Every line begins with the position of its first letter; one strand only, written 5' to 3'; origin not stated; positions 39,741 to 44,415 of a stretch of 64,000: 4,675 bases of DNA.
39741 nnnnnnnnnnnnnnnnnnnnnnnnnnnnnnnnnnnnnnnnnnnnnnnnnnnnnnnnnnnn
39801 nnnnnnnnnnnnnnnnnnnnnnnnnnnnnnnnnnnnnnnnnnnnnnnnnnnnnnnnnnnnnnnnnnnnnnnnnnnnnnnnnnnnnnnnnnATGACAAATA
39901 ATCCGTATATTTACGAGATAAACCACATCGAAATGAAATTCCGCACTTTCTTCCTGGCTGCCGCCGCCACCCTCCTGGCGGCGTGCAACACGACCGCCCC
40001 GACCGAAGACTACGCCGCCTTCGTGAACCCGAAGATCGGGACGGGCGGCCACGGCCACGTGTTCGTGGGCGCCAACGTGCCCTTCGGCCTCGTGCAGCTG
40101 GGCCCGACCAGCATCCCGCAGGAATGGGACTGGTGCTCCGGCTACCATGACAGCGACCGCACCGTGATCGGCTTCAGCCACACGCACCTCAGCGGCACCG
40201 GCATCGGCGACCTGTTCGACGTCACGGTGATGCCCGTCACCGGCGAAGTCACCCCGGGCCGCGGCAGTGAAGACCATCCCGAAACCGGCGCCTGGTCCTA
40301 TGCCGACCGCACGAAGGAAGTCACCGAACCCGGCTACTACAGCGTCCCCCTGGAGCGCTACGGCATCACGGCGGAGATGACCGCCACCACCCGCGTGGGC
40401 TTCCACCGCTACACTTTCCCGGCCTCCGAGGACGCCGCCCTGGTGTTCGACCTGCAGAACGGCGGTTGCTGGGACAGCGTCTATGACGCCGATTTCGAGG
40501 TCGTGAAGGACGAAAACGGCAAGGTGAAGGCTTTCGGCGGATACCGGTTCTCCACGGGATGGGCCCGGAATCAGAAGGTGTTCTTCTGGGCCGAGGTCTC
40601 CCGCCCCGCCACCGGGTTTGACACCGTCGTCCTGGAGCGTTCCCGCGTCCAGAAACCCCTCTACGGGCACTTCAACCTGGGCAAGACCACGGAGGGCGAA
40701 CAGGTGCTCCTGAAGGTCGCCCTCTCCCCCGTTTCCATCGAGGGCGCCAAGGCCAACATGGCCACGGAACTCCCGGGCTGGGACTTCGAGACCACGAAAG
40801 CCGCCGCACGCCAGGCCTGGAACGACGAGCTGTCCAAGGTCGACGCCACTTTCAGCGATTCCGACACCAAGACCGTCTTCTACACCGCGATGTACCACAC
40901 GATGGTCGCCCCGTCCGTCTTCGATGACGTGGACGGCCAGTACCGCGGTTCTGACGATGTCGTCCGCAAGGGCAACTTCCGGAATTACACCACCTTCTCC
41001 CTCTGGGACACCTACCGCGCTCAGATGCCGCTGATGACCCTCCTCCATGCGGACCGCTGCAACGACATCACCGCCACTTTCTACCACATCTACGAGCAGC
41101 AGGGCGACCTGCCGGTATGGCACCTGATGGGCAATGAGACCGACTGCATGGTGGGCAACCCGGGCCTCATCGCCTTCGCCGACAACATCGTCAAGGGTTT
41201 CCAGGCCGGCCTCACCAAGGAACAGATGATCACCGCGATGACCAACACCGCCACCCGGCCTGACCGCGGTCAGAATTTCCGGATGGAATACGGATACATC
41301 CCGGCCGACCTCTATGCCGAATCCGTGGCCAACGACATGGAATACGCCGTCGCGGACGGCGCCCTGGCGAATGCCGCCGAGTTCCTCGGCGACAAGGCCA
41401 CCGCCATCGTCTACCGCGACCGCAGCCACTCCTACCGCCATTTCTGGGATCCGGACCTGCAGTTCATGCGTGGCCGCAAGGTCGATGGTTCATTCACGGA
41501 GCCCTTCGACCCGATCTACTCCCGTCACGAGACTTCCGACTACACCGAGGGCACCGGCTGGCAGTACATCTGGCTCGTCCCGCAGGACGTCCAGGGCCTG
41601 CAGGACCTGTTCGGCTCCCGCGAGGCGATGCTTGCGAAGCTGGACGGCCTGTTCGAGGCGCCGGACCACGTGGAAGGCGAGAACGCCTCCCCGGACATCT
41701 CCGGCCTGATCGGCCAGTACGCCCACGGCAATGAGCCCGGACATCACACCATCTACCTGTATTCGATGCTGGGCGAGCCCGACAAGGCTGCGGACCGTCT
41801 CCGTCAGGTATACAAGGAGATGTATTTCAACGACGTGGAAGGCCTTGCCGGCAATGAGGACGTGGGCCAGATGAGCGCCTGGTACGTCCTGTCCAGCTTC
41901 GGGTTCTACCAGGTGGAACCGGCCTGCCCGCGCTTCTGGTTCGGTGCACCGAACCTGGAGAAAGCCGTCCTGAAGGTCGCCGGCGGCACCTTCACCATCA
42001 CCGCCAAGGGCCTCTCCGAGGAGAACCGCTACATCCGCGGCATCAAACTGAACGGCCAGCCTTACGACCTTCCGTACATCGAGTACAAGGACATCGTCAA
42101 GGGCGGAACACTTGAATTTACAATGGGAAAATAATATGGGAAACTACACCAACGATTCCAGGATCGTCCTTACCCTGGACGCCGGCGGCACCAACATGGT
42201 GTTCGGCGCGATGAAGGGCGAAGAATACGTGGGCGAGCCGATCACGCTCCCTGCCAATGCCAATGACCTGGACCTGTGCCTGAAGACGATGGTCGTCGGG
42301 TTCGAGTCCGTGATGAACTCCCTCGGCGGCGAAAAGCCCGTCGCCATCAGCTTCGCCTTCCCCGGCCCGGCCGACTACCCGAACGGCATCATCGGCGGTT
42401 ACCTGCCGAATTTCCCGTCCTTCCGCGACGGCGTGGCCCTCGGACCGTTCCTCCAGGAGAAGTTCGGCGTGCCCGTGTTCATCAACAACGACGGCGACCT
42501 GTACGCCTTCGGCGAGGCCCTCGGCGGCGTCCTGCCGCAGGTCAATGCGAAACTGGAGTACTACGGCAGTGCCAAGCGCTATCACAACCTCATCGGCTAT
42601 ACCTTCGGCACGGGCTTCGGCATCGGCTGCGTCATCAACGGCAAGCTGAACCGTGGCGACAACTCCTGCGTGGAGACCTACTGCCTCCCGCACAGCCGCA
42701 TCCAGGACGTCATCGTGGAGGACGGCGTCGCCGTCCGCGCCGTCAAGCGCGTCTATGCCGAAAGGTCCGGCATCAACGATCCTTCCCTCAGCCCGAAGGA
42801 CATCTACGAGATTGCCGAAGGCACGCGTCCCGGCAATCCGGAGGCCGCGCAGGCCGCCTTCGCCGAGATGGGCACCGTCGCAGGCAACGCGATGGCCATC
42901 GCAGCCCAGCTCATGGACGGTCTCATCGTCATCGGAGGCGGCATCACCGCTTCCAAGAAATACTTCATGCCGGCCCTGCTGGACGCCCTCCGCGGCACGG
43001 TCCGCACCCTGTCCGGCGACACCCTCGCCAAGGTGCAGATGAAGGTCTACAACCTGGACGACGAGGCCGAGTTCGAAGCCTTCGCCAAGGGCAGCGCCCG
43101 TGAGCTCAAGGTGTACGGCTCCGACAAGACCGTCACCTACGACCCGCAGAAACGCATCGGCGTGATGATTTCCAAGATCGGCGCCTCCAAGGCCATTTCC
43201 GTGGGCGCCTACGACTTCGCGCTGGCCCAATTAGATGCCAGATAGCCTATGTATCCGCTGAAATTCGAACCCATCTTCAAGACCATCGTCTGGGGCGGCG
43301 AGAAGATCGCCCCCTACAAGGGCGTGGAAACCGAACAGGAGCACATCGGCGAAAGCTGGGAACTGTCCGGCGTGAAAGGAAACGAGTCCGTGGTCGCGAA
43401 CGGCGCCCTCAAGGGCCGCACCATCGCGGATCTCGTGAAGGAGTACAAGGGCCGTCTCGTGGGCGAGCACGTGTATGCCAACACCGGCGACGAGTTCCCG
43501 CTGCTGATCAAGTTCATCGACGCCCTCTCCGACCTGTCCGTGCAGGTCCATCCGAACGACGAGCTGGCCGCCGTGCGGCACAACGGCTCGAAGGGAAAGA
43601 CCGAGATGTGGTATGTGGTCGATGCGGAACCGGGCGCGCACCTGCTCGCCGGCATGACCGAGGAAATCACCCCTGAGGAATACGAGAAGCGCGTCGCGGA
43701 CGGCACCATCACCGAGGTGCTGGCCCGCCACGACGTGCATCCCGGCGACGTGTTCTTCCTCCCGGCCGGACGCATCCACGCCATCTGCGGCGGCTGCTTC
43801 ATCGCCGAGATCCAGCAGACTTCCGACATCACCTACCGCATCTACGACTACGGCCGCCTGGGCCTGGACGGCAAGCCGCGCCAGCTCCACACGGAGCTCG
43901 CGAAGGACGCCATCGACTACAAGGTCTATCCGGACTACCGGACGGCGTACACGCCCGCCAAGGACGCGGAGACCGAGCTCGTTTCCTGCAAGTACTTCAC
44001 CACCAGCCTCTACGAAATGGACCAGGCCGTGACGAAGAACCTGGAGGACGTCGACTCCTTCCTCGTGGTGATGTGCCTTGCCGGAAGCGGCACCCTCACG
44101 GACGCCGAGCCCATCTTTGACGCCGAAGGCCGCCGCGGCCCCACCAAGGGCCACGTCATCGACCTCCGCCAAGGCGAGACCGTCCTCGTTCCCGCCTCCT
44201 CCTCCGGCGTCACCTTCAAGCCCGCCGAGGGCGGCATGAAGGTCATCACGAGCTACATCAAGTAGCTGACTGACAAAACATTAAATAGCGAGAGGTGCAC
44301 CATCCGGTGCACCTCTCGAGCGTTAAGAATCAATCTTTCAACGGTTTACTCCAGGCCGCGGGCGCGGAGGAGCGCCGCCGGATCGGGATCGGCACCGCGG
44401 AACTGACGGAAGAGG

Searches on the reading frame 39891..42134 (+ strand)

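Call 13: search_protein_families(library=pfam, proteins=[window:39891-42134:+], max_evalue=0.001)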
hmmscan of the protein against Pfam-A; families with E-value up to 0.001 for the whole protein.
window:39891-42134:+ (747 aa): 2 families
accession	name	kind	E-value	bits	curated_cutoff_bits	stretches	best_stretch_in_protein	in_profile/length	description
PF07971.18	Glyco_hydro_92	-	2.4e-156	521.8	24.6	1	285-747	1-464/464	Glycosyl hydrolase family 92 catalytic domain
PF17678.7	Glyco_hydro_92N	-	5.3e-70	236.4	34.5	1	44-279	1-236/236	Glycosyl hydrolase family 92 N-terminal domain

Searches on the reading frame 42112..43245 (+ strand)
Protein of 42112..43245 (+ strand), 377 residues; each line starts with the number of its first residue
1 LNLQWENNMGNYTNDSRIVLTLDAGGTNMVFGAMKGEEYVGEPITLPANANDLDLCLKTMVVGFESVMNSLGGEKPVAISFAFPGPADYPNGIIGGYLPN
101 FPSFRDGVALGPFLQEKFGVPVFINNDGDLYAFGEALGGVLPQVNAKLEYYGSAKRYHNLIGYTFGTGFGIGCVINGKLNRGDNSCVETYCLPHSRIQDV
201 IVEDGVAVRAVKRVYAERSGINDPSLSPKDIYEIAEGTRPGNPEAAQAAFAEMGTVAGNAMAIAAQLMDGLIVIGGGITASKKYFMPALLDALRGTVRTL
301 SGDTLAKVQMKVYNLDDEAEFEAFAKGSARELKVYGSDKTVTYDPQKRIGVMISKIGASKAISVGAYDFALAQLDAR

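Call 13: search_protein_families(library=pfam, proteins=[window:42112-43245:+], max_evalue=0.001)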
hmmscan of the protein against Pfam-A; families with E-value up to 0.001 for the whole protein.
window:42112-43245:+ (377 aa): 1 family
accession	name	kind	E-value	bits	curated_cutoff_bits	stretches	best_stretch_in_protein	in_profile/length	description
PF00480.26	ROK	-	5e-16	59.5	22.9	1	20-293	2-258/294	ROK family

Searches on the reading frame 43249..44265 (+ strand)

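Call 65: search_protein_families(library=pfam, proteins=[window:43249-44265:+], max_evalue=0.001)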
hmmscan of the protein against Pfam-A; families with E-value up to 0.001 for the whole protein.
window:43249-44265:+ (338 aa): 3 families
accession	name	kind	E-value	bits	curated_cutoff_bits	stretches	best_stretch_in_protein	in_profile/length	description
PF20511.4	PMI_typeI_cat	-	2.6e-10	41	22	1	6-112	4-112/143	Phosphomannose isomerase type I, catalytic domain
PF21621.3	MPI_cupin_dom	-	5e-09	36.5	27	1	241-286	2-45/79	Mannose-6-phosphate isomerase, cupin domain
PF07883.17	Cupin_2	-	0.00035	20.7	27.2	0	160-178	37-55/70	Cupin domain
